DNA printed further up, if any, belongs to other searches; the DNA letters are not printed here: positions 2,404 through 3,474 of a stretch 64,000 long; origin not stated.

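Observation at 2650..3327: C-terminal trypsin-like domain with His->Asp and Ser->Ala at the catalytic positions (probable pseudo-protease)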

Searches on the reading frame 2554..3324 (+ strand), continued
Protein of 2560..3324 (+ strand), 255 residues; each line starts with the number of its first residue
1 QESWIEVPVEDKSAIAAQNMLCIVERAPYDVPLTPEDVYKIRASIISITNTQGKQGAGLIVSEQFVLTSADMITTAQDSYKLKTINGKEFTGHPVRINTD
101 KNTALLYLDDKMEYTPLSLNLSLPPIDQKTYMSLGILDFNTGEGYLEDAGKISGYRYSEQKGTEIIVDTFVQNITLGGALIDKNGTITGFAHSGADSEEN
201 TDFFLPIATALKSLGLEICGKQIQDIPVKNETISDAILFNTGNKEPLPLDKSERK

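Call 29: fold_search(model_id=the predicted structure, library=pdb)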
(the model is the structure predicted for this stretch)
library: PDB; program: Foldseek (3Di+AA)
matches with E <= 10: 1317; with E <= 0.001: 354
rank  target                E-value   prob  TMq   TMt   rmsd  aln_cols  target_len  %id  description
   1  7sjy_A                2.7e-08  1.00  0.43  0.36  10.8       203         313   17  Crystal structure of Clostridium thermocellum RsgI9 S1C-NTF2 bi-domain (released 2022-03-02)
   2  7sjy_B                1.2e-07  1.00  0.43  0.37  10.9       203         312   18  Crystal structure of Clostridium thermocellum RsgI9 S1C-NTF2 bi-domain (released 2022-03-02)
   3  3mh5_A                1.4e-07  1.00  0.39  0.51  10.9       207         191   16  HtrA proteases are activated by a conserved mechanism that can be triggered by distinct molecular cues (released 2010-06-30)
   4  8se8_E                1.6e-07  1.00  0.43  0.59   8.5       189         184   18  HTRA-1 PD/SA bound to CKP 1G10 (released 2024-07-03)
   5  8se8_K                1.9e-07  1.00  0.44  0.60   8.4       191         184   19  HTRA-1 PD/SA bound to CKP 1G10 (released 2024-07-03)
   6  8se7_E                3.0e-07  1.00  0.42  0.59   8.2       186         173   19  HTRA-1 PDSA bound to CKP 1A8 (released 2024-07-03)
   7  3nwu_B                3.5e-07  1.00  0.46  0.62   8.1       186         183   19  Substrate induced remodeling of the active site regulates HtrA1 activity (released 2011-02-23)
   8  8se8_D                3.5e-07  1.00  0.41  0.51   8.6       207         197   17  HTRA-1 PD/SA bound to CKP 1G10 (released 2024-07-03)
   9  8k2y_A                3.9e-07  1.00  0.41  0.37   8.8       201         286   16  Crystal structure of MucD (released 2023-11-29)
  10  3nwu_C                4.4e-07  1.00  0.44  0.59   8.5       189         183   18  Substrate induced remodeling of the active site regulates HtrA1 activity (released 2011-02-23)
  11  2z9i_B                4.6e-07  1.00  0.46  0.44  10.0       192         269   17  Crystal structure of RV0983 from Mycobacterium tuberculosis- Proteolytically active form (released 2008-06-10)
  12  6z0e_B                4.6e-07  1.00  0.45  0.59   7.8       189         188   20  HtrA1 inactive protease domain S328A with CARASIL mutation R274Q (released 2021-05-19)
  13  3lgv_C                4.6e-07  1.00  0.44  0.53   8.4       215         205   14  H198P mutant of the DegS-deltaPDZ protease (released 2010-08-25)
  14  2r3u_C                5.5e-07  1.00  0.44  0.59   9.8       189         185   18  Crystal structure of the PDZ deletion mutant of DegS (released 2007-11-27)
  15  3lgv_B                5.8e-07  1.00  0.43  0.53  11.1       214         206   16  H198P mutant of the DegS-deltaPDZ protease (released 2010-08-25)
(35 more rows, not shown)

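Call 36: find_related_loci(query=A2, collection=genome_contigs, flank=6000)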
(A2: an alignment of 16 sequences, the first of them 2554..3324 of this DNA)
Query A2 (257 aa) in genome_contigs; peptide patterns used: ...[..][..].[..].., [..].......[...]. (x = any residue, [..] = any of these).
140 stretches matched a pattern; 92 encode a relative of the query (tblastn E <= 1e-3); the best 80 are kept; 80 distinct loci.
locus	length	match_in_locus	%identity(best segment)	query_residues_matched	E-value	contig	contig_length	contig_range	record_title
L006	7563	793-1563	82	1-257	1e-144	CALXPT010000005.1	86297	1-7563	MAG: uncultured Alphaproteobacteria bacterium isolate BRZ_CI__bin98 genome assembly, contig: BRZ_CI__NODE_461_length_862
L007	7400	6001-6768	79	1-257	3e-137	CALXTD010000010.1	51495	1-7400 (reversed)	MAG: uncultured Alphaproteobacteria bacterium isolate BRZ_RF__bin97 genome assembly, contig: BRZ_RF__NODE_665_length_514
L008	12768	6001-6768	77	1-257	4e-136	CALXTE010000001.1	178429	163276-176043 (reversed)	MAG: uncultured Alphaproteobacteria bacterium isolate BRZ_SN__bin90 genome assembly, contig: BRZ_SN__NODE_47_length_1784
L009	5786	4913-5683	75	1-257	5e-135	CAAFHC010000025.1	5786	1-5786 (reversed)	MAG TPA_asm: Alphaproteobacteria bacterium, isolate HGM16780, WGS project CAAFHC010000000 data, contig: SRS146812_64_k99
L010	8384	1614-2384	73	1-257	4e-130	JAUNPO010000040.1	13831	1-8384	MAG: Pseudomonadota bacterium isolate S36M_St_32 NODE_2682_length_13831_cov_6.800087, whole genome shotgun sequence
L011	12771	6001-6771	72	1-257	7e-130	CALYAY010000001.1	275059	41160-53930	MAG: uncultured Alphaproteobacteria bacterium isolate BRZ_RM__bin80 genome assembly, contig: BRZ_RM__NODE_8_length_27505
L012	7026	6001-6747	76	1-250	3e-129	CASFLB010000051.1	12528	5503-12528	uncultured proteobacterium isolate O80_L3_331331_idba_bin.82 genome assembly, contig: O80_L3_331331_idba_bin.82.fa_scaff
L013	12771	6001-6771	72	1-257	3e-129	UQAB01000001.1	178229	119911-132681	uncultured Azospirillum sp. isolate UMGS63 genome assembly, contig: NODE_60_length_178229_cov_9.654267, whole genome sho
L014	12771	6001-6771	70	1-257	8e-127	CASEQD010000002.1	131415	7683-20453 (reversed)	uncultured proteobacterium isolate A106_L4_349349_idba_bin.46 genome assembly, contig: A106_L4_349349_idba_bin.46.fa_sca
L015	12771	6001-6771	72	1-257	6e-126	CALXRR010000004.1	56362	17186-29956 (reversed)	MAG: uncultured Alphaproteobacteria bacterium isolate BRZ_AG__bin71 genome assembly, contig: BRZ_AG__NODE_1047_length_56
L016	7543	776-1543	70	1-256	7e-125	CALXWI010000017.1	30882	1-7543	MAG: uncultured Alphaproteobacteria bacterium isolate BRZ_ED__bin7 genome assembly, contig: BRZ_ED__NODE_1651_length_308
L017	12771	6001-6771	69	1-257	5e-123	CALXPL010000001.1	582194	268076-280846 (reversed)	MAG: uncultured Alphaproteobacteria bacterium isolate BRZ_FQ__bin96 genome assembly, contig: BRZ_FQ__NODE_1_length_58219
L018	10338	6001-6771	72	1-257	5e-126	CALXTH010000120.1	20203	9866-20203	MAG: uncultured Alphaproteobacteria bacterium isolate E30__bin229 genome assembly, contig: E30__k127_285360, whole genom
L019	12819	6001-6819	56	1-257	4e-96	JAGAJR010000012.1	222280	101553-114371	MAG: Alphaproteobacteria bacterium isolate RGIG8504 Water_deer_Cecum-2__c296753, whole genome shotgun sequence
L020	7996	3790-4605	56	1-257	8e-94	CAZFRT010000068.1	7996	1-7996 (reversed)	MAG TPA_asm: uncultured Azospirillum sp. isolate SRP199465_co1_102 genome assembly, contig: NODE_25965_length_7996_cov_5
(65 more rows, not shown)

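Call 42: search_protein_families(library=ncbifam, proteins=[P0177, P0181, P0188, P0199, P0176, P0180, P0164], max_evalue=0.001)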
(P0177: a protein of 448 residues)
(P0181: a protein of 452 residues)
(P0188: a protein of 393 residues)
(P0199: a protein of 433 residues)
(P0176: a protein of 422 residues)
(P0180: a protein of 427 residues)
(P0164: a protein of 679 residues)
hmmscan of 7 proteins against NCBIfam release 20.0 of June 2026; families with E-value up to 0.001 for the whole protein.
P0177 (448 aa): 13 families
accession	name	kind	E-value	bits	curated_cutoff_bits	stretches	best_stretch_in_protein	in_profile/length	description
TIGR02037.1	degP_htrA_DO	subfamily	3.3e-31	108.7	416.2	1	268-427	58-219/434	Do family serine endopeptidase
NF041521.1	HhoA_HhoB_HtrA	equivalog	2.8e-23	82.8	450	1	268-428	55-216/335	HhoA/HhoB/HtrA family serine endopeptidase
TIGR02038.1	protease_degS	equivalog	3.7e-23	82.2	422.95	1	268-428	76-239/351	outer membrane-stress sensor serine endopeptidase DegS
NF047968.1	SerProtHtrA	equivalog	5e-22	78.7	470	1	268-425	85-252/357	serine protease HtrA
NF033740.0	MarP_fam_protase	equivalog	1.9e-21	76.6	250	1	205-400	142-348/390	MarP family serine protease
NF008147.1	PRK10898.1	equivalog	9.7e-19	67.7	408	1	269-428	77-240/352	outer membrane-stress sensor serine endopeptidase DegS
NF008189.1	PRK10942.1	equivalog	1.7e-16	59.7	720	1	271-424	114-270/477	serine endoprotease DegP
NF007526.1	PRK10139.1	equivalog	2.7e-16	59.3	756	1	269-426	90-250/456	serine endoprotease DegQ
NF053637.1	SerProtHtrAspr2045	equivalog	2.6e-15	56.3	650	1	281-429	118-276/394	serine protease HtrA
NF050055.1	SerProtHtrAMycob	equivalog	2.8e-15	56.2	800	1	258-427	211-398/502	serine protease HtrA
NF040960.1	MamE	equivalog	3.1e-12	45.9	800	1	272-402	124-263/659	magnetosome formation protease MamE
NF041810.1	Avs1b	equivalog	2.1e-07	28.5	1500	1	257-367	5-123/1931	AVAST type 1 anti-phage system protease Avs1b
NF040961.1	MamO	equivalog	1e-06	27.4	800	1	253-405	77-242/648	magnetosome protein MamO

P0181 (452 aa): 13 families
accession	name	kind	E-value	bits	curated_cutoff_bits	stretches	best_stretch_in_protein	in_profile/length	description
TIGR02037.1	degP_htrA_DO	subfamily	1.1e-33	116.9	416.2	1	264-445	36-222/434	Do family serine endopeptidase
NF041521.1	HhoA_HhoB_HtrA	equivalog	6.3e-25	88.2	450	1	284-444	54-217/335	HhoA/HhoB/HtrA family serine endopeptidase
NF047968.1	SerProtHtrA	equivalog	9.3e-21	74.6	470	1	275-441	74-247/357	serine protease HtrA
TIGR02038.1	protease_degS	equivalog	4.2e-20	72.2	422.95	1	287-443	78-239/351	outer membrane-stress sensor serine endopeptidase DegS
NF033740.0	MarP_fam_protase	equivalog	6.5e-19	68.2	250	1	271-419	189-350/390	MarP family serine protease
NF053637.1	SerProtHtrAspr2045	equivalog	8.9e-18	64.4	650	1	299-444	119-276/394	serine protease HtrA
NF007526.1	PRK10139.1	equivalog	5.1e-16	58.4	756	1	286-441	90-250/456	serine endoprotease DegQ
NF008147.1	PRK10898.1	equivalog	5.7e-16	58.6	408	1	289-445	80-242/352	outer membrane-stress sensor serine endopeptidase DegS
NF050055.1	SerProtHtrAMycob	equivalog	2.5e-14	53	800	1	272-443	208-399/502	serine protease HtrA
NF008189.1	PRK10942.1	equivalog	4.8e-14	51.7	720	1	296-439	124-270/477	serine endoprotease DegP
NF040960.1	MamE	equivalog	6.9e-13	48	800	1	289-442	124-285/659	magnetosome formation protease MamE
NF041810.1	Avs1b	equivalog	9.3e-07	26.4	1500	1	274-402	5-139/1931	AVAST type 1 anti-phage system protease Avs1b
NF040961.1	MamO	equivalog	1.2e-06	27.1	800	1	275-439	87-256/648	magnetosome protein MamO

P0188 (393 aa): 13 families
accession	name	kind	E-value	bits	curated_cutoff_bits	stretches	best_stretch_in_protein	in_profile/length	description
TIGR02037.1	degP_htrA_DO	subfamily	2.7e-34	118.9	416.2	1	229-381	60-217/434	Do family serine endopeptidase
NF041521.1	HhoA_HhoB_HtrA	equivalog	1.7e-25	90.1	450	1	228-381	56-213/335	HhoA/HhoB/HtrA family serine endopeptidase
NF033740.0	MarP_fam_protase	equivalog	5.7e-23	81.6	250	1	213-366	189-355/390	MarP family serine protease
NF047968.1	SerProtHtrA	equivalog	2.2e-20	73.3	470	1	224-381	82-246/357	serine protease HtrA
TIGR02038.1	protease_degS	equivalog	2.7e-19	69.5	422.95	1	229-381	78-236/351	outer membrane-stress sensor serine endopeptidase DegS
NF007526.1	PRK10139.1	equivalog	4.9e-19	68.4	756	1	229-380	91-248/456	serine endoprotease DegQ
NF008189.1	PRK10942.1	equivalog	3.5e-17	62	720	1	231-380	115-270/477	serine endoprotease DegP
NF040960.1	MamE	equivalog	8.9e-17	60.9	800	1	240-380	134-282/659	magnetosome formation protease MamE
NF050055.1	SerProtHtrAMycob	equivalog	2.4e-15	56.4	800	1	216-382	210-397/502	serine protease HtrA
NF053637.1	SerProtHtrAspr2045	equivalog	3e-15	56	650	1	240-383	118-274/394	serine protease HtrA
NF008147.1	PRK10898.1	equivalog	6.4e-15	55.1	408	1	230-381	79-237/352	outer membrane-stress sensor serine endopeptidase DegS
NF040961.1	MamO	equivalog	1.4e-08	33.6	800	1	229-374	98-252/648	magnetosome protein MamO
NF041810.1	Avs1b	equivalog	5.3e-05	20.5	1500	1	215-330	4-127/1931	AVAST type 1 anti-phage system protease Avs1b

P0199 (433 aa): 14 families
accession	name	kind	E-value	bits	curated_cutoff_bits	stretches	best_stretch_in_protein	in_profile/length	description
TIGR02037.1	degP_htrA_DO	subfamily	1.3e-30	106.7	416.2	1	263-421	57-222/434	Do family serine endopeptidase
NF041521.1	HhoA_HhoB_HtrA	equivalog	3.5e-26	92.3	450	1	267-419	58-216/335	HhoA/HhoB/HtrA family serine endopeptidase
NF047968.1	SerProtHtrA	equivalog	1.2e-23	84.1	470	1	265-419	86-249/357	serine protease HtrA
TIGR02038.1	protease_degS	equivalog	2.9e-21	76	422.95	1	266-424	78-244/351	outer membrane-stress sensor serine endopeptidase DegS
NF007526.1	PRK10139.1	equivalog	5.7e-20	71.4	756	1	267-417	92-250/456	serine endoprotease DegQ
NF033740.0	MarP_fam_protase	equivalog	4.1e-19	68.9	250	1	262-401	207-353/390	MarP family serine protease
NF008189.1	PRK10942.1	equivalog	1.5e-18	66.5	720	1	267-415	114-270/477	serine endoprotease DegP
NF008147.1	PRK10898.1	equivalog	1e-16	61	408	1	266-428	78-249/352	outer membrane-stress sensor serine endopeptidase DegS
NF053637.1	SerProtHtrAspr2045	equivalog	1.7e-16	60.1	650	1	277-420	118-276/394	serine protease HtrA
NF040960.1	MamE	equivalog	5.2e-12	45.1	800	1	182-400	42-265/659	magnetosome formation protease MamE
NF050055.1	SerProtHtrAMycob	equivalog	6.5e-12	45.1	800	1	262-426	223-406/502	serine protease HtrA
NF041810.1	Avs1b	equivalog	1.4e-05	22.4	1500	1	253-370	5-131/1931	AVAST type 1 anti-phage system protease Avs1b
NF040961.1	MamO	equivalog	0.00027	19.4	800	1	254-416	87-257/648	magnetosome protein MamO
NF053519.1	DipepPtdsDpp7Prph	equivalog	0.00037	19.1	1200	1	375-403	635-663/708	dipeptidyl-peptidase Dpp7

P0176 (422 aa): 12 families
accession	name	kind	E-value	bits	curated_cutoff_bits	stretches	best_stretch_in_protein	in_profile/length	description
TIGR02037.1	degP_htrA_DO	subfamily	1.6e-40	139.3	416.2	1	249-414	54-222/434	Do family serine endopeptidase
NF041521.1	HhoA_HhoB_HtrA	equivalog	5.5e-34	117.9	450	1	249-413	51-217/335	HhoA/HhoB/HtrA family serine endopeptidase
NF047968.1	SerProtHtrA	equivalog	4.1e-31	108.6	470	1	241-413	73-250/357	serine protease HtrA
TIGR02038.1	protease_degS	equivalog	4.5e-31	108.3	422.95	1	214-414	44-241/351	outer membrane-stress sensor serine endopeptidase DegS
NF008147.1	PRK10898.1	equivalog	8.5e-25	87.6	408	1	212-414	38-242/352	outer membrane-stress sensor serine endopeptidase DegS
NF007526.1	PRK10139.1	equivalog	1.2e-22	80.2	756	1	251-409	87-249/456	serine endoprotease DegQ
NF008189.1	PRK10942.1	equivalog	1.4e-21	76.5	720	1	254-409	112-271/477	serine endoprotease DegP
NF050055.1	SerProtHtrAMycob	equivalog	3.1e-21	75.8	800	1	250-413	222-400/502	serine protease HtrA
NF033740.0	MarP_fam_protase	equivalog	7.7e-19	68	250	1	243-388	193-350/390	MarP family serine protease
NF053637.1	SerProtHtrAspr2045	equivalog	7.7e-19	67.9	650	1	213-413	60-276/394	serine protease HtrA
NF040960.1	MamE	equivalog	4.6e-17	61.8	800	1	237-397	104-272/659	magnetosome formation protease MamE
NF040961.1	MamO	equivalog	5.9e-10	38.1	800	1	228-399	85-250/648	magnetosome protein MamO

P0180 (427 aa): 13 families
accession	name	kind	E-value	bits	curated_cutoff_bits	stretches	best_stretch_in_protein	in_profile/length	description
TIGR02037.1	degP_htrA_DO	subfamily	1.2e-37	129.9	416.2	1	262-418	57-221/434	Do family serine endopeptidase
NF047968.1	SerProtHtrA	equivalog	5.3e-36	124.7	470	1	253-417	75-249/357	serine protease HtrA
NF041521.1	HhoA_HhoB_HtrA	equivalog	1.3e-34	120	450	1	260-417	52-216/335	HhoA/HhoB/HtrA family serine endopeptidase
TIGR02038.1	protease_degS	equivalog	3.1e-30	105.5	422.95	1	265-419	78-241/351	outer membrane-stress sensor serine endopeptidase DegS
NF008147.1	PRK10898.1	equivalog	2.5e-24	86.1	408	1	266-418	79-241/352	outer membrane-stress sensor serine endopeptidase DegS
NF050055.1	SerProtHtrAMycob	equivalog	7.6e-23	81.2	800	1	254-415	212-397/502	serine protease HtrA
NF033740.0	MarP_fam_protase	equivalog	1.3e-19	70.5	250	1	201-395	148-348/390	MarP family serine protease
NF040960.1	MamE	equivalog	2.4e-19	69.4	800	1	260-404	117-270/659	magnetosome formation protease MamE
NF007526.1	PRK10139.1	equivalog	1.7e-18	66.5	756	1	264-413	90-248/456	serine endoprotease DegQ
NF008189.1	PRK10942.1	equivalog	7.5e-18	64.2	720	1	267-401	115-255/477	serine endoprotease DegP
NF053637.1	SerProtHtrAspr2045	equivalog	2e-17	63.2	650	1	265-414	103-272/394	serine protease HtrA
NF040961.1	MamO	equivalog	8.7e-11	40.9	800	1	261-412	94-255/648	magnetosome protein MamO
NF050173.1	tryp_MXAN_2756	equivalog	6.8e-05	22.7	200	1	252-404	36-179/199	MXAN_2756 family trypsin-like serine endoprotease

P0164 (679 aa): 5 families
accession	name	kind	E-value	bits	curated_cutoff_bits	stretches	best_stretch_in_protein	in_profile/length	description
NF033740.0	MarP_fam_protase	equivalog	1e-07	31.4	250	1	476-607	191-321/390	MarP family serine protease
TIGR02037.1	degP_htrA_DO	subfamily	3.2e-07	29.7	416.2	1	487-626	57-198/434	Do family serine endopeptidase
TIGR02038.1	protease_degS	equivalog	1.8e-05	24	422.95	1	487-627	75-216/351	outer membrane-stress sensor serine endopeptidase DegS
NF041521.1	HhoA_HhoB_HtrA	equivalog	0.00014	21.2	450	1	490-628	57-199/335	HhoA/HhoB/HtrA family serine endopeptidase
NF041810.1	Avs1b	equivalog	0.00098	16.3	1500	0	478-576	6-108/1931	AVAST type 1 anti-phage system protease Avs1b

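Call 48: list_cluster_members(proteins=[P0164, P0165, P0153, P0156, P0149, P0176, P0177, P0181, P0188, P0199])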
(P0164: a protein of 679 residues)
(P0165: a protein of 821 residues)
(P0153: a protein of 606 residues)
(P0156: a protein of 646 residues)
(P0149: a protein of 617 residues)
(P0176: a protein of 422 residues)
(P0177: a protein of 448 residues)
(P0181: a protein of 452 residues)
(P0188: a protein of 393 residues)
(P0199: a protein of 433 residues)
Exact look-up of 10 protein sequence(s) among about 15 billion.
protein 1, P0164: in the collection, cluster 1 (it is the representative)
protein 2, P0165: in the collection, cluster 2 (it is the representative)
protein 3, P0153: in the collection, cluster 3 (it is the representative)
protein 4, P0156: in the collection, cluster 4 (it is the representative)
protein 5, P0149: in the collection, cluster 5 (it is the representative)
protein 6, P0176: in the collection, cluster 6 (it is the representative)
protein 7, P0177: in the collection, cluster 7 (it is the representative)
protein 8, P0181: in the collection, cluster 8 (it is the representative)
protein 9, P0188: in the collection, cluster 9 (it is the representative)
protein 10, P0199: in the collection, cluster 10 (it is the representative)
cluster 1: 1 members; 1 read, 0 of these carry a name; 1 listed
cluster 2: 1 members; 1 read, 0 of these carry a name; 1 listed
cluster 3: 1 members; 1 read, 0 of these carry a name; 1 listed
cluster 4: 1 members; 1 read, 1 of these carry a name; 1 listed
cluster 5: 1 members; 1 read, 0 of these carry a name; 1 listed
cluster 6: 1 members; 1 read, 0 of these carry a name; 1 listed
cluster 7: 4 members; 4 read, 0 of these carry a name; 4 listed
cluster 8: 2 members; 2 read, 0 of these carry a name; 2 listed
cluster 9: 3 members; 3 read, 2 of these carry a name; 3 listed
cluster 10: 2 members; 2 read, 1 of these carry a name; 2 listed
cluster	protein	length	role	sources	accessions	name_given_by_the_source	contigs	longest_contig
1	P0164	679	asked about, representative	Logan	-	-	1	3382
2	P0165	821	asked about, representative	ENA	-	-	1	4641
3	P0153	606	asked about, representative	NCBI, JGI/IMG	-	-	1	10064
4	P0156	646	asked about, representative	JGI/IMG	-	S1-C subfamily serine protease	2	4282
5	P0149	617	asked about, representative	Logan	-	-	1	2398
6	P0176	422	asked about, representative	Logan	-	-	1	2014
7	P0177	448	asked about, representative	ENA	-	-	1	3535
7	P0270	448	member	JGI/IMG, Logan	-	-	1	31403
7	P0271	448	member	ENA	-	-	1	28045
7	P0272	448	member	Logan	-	-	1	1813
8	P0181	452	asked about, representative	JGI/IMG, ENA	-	-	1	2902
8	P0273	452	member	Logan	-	-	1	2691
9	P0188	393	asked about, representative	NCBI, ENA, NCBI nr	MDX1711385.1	MAG: trypsin-like peptidase domain-containing protein [Rhodovibrionaceae bacterium] | trypsin-like peptidase domain-containing protein [Rhodovibrionaceae bacterium]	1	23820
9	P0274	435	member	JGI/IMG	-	S1-C subfamily serine protease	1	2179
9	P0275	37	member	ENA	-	-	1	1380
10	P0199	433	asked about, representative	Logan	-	-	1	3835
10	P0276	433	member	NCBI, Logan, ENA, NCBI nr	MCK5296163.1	MAG: serine protease [Alphaproteobacteria bacterium] | serine protease [Alphaproteobacteria bacterium]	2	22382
